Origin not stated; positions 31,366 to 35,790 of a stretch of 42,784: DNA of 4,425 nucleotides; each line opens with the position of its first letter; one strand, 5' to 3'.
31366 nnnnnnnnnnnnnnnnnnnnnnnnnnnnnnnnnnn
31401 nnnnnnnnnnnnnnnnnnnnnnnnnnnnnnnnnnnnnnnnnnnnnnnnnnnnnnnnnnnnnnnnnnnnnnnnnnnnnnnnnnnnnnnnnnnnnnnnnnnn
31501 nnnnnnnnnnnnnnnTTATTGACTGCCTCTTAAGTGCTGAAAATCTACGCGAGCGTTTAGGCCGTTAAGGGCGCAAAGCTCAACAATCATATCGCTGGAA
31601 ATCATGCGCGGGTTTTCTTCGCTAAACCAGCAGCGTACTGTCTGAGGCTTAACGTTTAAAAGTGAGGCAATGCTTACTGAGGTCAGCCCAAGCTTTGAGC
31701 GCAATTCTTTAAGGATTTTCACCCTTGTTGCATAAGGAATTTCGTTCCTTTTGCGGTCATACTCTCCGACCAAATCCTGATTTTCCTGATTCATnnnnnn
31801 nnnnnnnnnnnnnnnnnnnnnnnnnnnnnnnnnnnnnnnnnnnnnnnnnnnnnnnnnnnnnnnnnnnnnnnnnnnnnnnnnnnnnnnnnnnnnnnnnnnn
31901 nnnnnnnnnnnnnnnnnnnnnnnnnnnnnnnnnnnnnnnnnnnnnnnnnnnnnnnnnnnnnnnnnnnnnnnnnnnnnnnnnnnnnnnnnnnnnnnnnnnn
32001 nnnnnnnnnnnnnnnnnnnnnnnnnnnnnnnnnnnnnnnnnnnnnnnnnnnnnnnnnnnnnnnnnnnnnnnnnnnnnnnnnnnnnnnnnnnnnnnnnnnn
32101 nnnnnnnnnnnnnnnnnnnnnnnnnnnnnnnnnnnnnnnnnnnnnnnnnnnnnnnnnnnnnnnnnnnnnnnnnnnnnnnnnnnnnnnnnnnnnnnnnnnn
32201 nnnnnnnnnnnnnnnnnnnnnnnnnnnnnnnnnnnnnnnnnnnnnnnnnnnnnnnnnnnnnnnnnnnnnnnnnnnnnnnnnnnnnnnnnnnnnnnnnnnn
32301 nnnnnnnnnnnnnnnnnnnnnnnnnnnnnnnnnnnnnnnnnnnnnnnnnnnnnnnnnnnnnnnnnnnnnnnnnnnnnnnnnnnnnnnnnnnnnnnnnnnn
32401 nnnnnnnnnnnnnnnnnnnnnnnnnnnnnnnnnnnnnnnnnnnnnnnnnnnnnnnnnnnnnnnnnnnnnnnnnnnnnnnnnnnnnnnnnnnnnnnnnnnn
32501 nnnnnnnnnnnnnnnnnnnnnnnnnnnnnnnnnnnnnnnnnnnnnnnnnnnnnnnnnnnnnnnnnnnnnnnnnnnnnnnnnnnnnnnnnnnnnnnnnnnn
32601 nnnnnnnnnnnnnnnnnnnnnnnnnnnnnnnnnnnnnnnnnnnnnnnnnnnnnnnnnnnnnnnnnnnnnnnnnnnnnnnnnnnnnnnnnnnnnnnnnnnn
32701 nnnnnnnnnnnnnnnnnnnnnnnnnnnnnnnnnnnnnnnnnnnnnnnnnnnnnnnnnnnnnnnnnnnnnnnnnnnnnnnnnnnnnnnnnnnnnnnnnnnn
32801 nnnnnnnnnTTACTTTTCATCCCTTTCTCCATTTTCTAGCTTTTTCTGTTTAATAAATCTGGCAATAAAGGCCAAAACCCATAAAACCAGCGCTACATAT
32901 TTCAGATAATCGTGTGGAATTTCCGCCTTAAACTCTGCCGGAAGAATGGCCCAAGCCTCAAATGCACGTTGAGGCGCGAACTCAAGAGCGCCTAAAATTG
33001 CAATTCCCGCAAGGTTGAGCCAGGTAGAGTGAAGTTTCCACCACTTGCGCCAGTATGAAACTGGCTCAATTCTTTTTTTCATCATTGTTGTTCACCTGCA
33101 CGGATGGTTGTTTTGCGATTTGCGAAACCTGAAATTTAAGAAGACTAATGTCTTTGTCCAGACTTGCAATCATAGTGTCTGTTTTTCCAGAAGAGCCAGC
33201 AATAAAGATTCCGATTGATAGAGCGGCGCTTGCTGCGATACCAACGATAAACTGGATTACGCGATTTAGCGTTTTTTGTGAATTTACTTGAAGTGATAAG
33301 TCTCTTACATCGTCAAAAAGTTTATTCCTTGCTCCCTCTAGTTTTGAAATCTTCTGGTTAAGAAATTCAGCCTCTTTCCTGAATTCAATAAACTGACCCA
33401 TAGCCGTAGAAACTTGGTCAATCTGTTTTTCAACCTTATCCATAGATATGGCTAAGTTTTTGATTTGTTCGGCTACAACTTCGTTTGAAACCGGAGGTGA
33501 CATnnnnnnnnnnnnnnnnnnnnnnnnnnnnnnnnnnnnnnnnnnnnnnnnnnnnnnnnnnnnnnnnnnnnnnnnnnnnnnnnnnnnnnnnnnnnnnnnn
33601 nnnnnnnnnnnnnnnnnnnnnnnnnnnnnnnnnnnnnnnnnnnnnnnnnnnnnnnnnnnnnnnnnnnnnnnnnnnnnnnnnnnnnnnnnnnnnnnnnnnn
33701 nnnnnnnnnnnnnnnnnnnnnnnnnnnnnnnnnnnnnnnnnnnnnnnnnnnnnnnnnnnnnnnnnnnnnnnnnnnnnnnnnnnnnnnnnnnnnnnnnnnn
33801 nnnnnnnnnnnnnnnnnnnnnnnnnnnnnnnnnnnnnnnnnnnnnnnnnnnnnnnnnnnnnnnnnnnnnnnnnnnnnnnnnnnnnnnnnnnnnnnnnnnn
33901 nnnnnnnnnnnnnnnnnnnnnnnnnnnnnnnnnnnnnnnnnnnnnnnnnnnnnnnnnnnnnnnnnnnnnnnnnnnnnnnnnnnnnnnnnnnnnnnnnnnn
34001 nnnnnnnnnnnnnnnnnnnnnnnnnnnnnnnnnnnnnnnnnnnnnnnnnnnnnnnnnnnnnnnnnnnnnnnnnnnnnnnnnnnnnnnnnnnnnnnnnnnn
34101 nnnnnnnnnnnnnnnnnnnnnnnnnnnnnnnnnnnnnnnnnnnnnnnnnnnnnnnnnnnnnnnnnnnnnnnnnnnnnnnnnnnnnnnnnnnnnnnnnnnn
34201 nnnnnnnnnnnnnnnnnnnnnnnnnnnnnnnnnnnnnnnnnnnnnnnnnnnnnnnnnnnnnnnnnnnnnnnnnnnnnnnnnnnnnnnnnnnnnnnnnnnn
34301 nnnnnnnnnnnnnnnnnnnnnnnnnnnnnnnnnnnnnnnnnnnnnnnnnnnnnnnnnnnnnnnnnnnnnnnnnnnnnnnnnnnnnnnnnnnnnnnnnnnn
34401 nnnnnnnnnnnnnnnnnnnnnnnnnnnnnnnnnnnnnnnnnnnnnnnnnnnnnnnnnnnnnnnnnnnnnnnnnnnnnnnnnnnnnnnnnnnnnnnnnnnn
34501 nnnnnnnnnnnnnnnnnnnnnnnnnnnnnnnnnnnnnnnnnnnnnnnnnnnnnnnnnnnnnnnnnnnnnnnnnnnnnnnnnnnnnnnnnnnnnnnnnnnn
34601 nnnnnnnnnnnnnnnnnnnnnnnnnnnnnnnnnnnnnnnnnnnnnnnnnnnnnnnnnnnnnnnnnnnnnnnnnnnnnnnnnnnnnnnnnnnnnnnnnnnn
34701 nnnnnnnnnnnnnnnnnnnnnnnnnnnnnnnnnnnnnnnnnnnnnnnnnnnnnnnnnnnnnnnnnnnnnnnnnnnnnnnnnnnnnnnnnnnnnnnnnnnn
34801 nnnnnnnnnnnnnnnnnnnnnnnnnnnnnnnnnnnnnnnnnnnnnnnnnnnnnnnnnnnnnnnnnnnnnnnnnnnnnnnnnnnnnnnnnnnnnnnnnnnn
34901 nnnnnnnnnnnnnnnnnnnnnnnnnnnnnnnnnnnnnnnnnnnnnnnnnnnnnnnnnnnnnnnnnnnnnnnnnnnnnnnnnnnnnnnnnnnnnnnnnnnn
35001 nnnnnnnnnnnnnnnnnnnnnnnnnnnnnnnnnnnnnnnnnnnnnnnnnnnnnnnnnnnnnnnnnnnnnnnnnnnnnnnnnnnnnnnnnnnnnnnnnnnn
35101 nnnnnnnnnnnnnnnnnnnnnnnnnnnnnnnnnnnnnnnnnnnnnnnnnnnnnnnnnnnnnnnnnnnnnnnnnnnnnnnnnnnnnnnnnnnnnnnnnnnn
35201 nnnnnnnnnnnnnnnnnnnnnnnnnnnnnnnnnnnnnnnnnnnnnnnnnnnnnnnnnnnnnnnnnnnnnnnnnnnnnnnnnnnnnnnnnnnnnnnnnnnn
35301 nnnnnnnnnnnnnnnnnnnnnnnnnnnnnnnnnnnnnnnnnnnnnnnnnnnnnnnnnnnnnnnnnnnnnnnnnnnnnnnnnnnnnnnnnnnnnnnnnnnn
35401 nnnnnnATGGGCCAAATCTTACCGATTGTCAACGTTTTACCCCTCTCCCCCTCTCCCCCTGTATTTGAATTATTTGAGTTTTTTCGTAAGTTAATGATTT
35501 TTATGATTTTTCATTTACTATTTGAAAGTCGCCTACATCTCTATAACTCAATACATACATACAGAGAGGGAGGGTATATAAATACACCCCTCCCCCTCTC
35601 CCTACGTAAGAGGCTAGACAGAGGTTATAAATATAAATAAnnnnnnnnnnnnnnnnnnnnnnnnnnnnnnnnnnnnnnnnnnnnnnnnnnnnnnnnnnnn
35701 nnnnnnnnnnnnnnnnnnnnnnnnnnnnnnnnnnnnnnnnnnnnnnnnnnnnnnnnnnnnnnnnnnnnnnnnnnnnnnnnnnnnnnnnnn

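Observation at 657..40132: Sixteen exact copies of an oriented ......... core (consensus about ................) in coding DNA of all frames and in intergenic DNA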

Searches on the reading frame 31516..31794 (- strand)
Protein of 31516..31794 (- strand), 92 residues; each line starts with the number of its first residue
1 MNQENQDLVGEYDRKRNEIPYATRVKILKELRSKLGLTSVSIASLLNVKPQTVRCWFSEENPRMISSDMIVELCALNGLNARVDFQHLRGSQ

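Call 24: search_protein_families(library=pfam, proteins=[window:31516-31794:-], max_evalue=0.01)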
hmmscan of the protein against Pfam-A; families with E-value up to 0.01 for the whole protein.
window:31516-31794:- (92 aa): 3 families
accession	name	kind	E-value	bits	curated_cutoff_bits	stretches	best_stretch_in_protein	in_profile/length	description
PF12840.13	HTH_20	-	0.0014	19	27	1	23-54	5-36/51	Helix-turn-helix domain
PF01381.28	HTH_3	-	0.0027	18.1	23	1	28-76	1-47/55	Helix-turn-helix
PF13384.12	HTH_23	-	0.0051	17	24.6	1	23-57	6-38/50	Homeodomain-like domain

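Call 75: search_protein_families(library=phrogs, alignment_id=A3, max_evalue=0.01)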
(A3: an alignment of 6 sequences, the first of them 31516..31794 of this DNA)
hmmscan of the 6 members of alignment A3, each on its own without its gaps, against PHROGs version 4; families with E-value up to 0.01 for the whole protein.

A. member 1, window:31516-31794:- (92 aa): 6 families
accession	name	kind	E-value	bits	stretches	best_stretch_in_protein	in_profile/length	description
phrog_7950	-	transcription regulation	3.1e-06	28.2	1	28-72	12-55/68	transcriptional repressor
phrog_8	-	transcription regulation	0.00029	21.4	1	25-75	78-126/346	transcriptional regulator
phrog_1373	-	transcription regulation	0.00086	20.3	1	7-88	49-126/166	transcriptional regulator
phrog_2967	-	transcription regulation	0.0015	19.1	1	23-74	10-59/225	transcriptional regulator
phrog_4836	-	transcription regulation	0.0035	17.9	1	22-79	74-129/194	CII-like regulator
phrog_4779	-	transcription regulation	0.0066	17.9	1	26-75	5-54/98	transcriptional regulator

B. families by the number of members that match (of 6 scanned): 9 families
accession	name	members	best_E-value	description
phrog_7950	-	2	3.1e-06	transcriptional repressor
phrog_14341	-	2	4.2e-05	transcriptional repressor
phrog_4836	-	2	0.00027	CII-like regulator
phrog_8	-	2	0.00029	transcriptional regulator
phrog_8898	-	1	0.00055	-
phrog_1373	-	1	0.00086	transcriptional regulator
phrog_2967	-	1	0.0015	transcriptional regulator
phrog_30937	-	1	0.0057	-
phrog_4779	-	1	0.0066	transcriptional regulator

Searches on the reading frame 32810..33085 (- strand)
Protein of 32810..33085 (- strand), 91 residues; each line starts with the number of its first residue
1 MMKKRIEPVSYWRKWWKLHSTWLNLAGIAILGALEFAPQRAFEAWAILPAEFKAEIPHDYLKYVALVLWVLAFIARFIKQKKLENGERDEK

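Call 24: search_protein_families(library=pfam, proteins=[window:32810-33085:-], max_evalue=0.01)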
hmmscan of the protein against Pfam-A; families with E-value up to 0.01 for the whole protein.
window:32810-33085:- (91 aa): 1 family
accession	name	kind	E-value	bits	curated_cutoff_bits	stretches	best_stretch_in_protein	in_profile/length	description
PF25612.1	DUF7940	-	1.9e-18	67.2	27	1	9-80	3-63/63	Family of unknown function (DUF7940)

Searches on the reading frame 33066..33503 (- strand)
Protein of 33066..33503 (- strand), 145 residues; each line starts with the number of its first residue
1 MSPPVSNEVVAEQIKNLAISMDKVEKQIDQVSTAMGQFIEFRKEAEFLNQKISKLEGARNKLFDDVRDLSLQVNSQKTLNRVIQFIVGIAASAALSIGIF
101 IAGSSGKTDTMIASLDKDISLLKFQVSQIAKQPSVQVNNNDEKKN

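Call 13: search_protein_families(library=pfam, proteins=[window:33066-33503:-], max_evalue=0.01)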
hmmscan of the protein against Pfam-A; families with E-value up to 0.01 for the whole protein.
window:33066-33503:- (145 aa): 1 family
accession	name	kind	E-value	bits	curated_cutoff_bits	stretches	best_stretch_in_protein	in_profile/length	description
PF06103.16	DUF948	-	0.0021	18.6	37.2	0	11-74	25-85/89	Bacterial protein of unknown function (DUF948)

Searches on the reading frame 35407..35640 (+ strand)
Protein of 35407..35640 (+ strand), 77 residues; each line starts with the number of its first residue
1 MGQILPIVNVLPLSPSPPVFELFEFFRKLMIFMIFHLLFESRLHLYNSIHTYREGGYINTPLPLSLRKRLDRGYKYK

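Call 13: search_protein_families(library=pfam, proteins=[window:35407-35640:+], max_evalue=0.01)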
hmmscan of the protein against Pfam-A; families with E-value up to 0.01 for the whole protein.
window:35407-35640:+ (77 aa): 1 family
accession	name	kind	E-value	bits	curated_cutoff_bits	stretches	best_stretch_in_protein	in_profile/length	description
PF09363.15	XFP_C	-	0.009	15.9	23.4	1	34-72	113-151/202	XFP C-terminal domain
